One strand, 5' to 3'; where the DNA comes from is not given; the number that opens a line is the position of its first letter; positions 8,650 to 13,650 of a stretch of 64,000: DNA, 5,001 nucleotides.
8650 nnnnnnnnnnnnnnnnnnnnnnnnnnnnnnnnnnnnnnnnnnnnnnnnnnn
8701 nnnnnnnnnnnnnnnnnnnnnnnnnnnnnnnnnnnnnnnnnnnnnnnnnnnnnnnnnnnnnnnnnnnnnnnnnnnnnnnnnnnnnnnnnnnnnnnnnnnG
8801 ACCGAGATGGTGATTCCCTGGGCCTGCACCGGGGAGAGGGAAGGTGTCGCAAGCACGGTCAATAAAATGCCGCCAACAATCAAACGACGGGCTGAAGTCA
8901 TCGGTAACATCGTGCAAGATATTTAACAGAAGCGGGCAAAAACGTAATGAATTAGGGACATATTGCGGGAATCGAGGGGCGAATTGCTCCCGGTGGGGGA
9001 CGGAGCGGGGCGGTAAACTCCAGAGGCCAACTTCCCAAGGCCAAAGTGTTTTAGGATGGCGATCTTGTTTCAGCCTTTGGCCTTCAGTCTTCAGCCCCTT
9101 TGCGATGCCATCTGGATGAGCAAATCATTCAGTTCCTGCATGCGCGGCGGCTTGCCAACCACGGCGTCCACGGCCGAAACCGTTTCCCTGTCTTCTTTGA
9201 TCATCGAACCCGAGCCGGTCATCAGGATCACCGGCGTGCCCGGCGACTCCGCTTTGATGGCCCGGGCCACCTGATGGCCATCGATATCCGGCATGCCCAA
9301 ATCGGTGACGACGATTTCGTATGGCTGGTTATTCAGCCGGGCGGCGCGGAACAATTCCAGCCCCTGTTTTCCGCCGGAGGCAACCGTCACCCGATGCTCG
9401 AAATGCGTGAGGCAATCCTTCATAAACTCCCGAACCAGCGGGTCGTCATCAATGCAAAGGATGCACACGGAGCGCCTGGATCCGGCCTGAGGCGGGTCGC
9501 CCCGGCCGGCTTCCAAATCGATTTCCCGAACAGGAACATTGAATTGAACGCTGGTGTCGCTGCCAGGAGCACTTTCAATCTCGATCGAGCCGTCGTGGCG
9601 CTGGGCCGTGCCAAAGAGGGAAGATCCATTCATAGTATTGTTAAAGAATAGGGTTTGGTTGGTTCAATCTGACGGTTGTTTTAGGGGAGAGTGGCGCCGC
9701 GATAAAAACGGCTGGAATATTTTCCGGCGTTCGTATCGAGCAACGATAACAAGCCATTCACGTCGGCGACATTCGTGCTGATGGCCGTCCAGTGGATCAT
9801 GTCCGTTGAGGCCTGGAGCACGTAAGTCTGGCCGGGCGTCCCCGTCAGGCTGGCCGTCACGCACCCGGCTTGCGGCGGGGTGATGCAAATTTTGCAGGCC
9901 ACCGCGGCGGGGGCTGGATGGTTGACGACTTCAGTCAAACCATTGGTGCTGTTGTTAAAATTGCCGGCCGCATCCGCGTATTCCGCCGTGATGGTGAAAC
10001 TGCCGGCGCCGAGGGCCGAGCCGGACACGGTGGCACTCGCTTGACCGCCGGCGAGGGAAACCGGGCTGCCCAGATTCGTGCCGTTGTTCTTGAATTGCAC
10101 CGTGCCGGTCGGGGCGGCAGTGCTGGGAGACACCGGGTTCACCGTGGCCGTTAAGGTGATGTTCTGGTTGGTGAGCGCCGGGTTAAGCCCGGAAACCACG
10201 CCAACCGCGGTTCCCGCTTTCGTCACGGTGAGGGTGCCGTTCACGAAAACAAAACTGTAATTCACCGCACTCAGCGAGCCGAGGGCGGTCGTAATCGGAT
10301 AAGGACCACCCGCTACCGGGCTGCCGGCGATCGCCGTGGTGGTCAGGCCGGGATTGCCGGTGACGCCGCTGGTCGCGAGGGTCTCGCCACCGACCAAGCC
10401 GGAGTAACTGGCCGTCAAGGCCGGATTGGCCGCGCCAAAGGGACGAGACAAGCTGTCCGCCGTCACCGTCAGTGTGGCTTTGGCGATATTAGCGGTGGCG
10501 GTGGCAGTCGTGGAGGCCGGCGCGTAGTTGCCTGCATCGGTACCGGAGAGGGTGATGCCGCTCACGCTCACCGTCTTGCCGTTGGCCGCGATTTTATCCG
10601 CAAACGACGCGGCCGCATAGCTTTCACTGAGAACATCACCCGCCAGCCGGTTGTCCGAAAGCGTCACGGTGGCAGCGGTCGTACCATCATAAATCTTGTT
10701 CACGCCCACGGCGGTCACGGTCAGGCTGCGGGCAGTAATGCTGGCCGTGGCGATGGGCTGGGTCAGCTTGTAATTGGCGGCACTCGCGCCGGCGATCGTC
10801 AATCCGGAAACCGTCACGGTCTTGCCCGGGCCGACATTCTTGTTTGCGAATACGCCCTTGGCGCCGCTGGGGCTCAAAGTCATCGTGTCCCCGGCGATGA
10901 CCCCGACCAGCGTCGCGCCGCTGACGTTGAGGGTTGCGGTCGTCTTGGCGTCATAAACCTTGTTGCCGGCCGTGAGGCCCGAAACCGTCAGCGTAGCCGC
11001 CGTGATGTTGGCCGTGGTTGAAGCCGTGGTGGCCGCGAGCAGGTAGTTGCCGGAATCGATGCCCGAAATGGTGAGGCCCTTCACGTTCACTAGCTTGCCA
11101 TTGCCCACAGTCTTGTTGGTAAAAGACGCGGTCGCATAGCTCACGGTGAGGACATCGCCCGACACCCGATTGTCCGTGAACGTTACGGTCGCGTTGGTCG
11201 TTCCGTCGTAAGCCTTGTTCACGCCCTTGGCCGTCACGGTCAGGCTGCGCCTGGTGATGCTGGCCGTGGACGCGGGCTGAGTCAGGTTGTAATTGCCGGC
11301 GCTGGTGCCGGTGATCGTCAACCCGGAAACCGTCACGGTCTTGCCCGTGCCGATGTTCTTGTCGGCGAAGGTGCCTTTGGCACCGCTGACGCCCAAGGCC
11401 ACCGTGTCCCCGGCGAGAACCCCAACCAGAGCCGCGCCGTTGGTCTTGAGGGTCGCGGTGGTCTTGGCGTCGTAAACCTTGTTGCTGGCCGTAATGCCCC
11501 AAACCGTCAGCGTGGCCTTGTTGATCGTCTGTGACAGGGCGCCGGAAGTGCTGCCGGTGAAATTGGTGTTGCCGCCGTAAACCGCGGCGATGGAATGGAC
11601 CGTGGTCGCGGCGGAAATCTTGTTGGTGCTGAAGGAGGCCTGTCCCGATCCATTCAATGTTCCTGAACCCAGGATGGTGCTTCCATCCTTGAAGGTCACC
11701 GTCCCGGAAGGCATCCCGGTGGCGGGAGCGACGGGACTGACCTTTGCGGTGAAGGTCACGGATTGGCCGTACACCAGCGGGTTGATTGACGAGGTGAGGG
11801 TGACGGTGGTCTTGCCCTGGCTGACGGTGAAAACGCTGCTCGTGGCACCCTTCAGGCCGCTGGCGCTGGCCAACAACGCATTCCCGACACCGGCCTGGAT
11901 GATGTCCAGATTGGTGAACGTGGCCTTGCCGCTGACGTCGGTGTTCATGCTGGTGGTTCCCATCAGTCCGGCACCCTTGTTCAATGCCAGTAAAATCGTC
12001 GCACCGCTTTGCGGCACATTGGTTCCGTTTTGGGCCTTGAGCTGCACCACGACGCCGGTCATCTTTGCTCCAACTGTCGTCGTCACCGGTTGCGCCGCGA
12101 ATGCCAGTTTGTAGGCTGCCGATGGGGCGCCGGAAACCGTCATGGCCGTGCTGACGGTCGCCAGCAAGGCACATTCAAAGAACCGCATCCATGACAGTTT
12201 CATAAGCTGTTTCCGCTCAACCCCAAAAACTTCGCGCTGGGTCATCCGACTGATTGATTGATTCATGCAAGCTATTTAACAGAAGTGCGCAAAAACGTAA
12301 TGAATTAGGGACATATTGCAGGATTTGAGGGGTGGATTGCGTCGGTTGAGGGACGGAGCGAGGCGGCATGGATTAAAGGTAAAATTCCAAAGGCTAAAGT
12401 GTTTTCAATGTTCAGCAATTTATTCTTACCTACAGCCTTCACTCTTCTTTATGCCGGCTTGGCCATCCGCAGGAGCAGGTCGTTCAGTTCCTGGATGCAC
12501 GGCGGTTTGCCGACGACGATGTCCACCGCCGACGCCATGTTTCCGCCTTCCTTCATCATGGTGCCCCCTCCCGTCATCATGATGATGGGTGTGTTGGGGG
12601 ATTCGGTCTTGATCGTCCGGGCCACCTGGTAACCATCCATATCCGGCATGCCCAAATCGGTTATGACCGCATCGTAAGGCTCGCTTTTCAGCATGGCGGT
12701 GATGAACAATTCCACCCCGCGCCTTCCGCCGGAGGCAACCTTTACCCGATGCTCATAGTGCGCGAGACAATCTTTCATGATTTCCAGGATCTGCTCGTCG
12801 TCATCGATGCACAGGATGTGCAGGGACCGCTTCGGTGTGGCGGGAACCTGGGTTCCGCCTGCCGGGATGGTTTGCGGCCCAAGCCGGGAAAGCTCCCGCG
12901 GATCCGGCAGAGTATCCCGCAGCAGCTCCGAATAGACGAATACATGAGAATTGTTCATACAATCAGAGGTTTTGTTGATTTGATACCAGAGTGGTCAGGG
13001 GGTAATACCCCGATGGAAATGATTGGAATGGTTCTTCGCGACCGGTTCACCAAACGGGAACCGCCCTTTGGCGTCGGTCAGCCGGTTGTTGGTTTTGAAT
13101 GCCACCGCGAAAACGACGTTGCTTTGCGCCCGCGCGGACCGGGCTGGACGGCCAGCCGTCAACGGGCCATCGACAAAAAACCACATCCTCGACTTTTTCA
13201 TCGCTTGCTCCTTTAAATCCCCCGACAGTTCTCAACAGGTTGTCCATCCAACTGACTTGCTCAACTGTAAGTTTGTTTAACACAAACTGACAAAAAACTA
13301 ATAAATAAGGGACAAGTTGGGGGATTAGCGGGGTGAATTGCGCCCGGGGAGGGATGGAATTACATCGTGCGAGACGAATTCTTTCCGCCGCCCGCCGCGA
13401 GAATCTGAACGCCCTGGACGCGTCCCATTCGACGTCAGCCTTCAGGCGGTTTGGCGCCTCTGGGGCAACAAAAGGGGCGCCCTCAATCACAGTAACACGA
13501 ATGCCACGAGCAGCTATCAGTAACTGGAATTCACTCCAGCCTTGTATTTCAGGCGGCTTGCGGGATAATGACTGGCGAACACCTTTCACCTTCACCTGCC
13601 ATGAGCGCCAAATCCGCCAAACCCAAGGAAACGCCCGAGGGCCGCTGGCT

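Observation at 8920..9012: About 95-nt conserved upstream element present four times, always 5' of a secreted surface-protein gene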

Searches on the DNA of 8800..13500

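Call 74: search_rna_families(source=window, start=8800, end=13500, threshold=evalue, max_evalue=1)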
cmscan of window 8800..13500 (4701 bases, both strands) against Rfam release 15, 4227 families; matches with E-value up to 1: 0.
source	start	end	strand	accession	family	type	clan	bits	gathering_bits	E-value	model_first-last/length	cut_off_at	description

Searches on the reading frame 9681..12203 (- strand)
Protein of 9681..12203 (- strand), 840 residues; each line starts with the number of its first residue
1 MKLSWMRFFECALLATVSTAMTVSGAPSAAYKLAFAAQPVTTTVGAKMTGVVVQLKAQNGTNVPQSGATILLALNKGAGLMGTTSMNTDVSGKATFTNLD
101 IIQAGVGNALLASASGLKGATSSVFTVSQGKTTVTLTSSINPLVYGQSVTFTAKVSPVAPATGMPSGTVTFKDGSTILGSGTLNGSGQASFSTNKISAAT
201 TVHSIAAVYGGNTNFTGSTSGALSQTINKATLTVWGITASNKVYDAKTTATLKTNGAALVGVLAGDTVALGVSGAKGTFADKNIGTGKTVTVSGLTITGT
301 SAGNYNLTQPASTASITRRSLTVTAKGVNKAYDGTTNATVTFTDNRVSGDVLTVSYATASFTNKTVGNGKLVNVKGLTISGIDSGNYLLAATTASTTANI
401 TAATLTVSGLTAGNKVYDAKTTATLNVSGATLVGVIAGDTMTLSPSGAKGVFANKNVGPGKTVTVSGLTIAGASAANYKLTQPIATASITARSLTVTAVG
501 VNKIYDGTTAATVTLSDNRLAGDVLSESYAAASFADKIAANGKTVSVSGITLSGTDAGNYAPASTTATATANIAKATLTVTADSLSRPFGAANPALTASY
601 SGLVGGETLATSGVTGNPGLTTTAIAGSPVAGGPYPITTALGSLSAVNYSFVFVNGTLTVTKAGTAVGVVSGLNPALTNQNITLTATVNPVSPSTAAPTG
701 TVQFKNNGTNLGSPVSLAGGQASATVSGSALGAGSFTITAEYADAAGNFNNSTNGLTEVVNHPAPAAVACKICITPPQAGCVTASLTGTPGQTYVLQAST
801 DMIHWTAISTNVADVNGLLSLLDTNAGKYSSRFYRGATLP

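Call 18: search_protein_families(library=pfam, proteins=[window:9681-12203:-], max_evalue=0.01)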
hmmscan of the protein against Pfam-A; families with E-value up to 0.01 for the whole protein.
window:9681-12203:- (840 aa): 3 families
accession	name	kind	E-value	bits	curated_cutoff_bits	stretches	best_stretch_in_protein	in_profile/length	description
PF18657.6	YDG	-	3e-61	204.1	25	4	401-482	1-82/85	YDG domain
PF16640.11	Big_3_5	-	1.8e-30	105.8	35.5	2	136-228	1-88/88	Bacterial Ig-like domain (group 3)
PF18676.6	MBG_2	-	1.3e-17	64.6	25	1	578-659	1-72/72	MBG domain (YGX type)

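Call 52: search_protein_families(library=ncbifam, proteins=[window:9681-12203:-], max_evalue=0.01)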
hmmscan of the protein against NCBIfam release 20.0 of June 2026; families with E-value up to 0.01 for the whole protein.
window:9681-12203:- (840 aa): 0 families
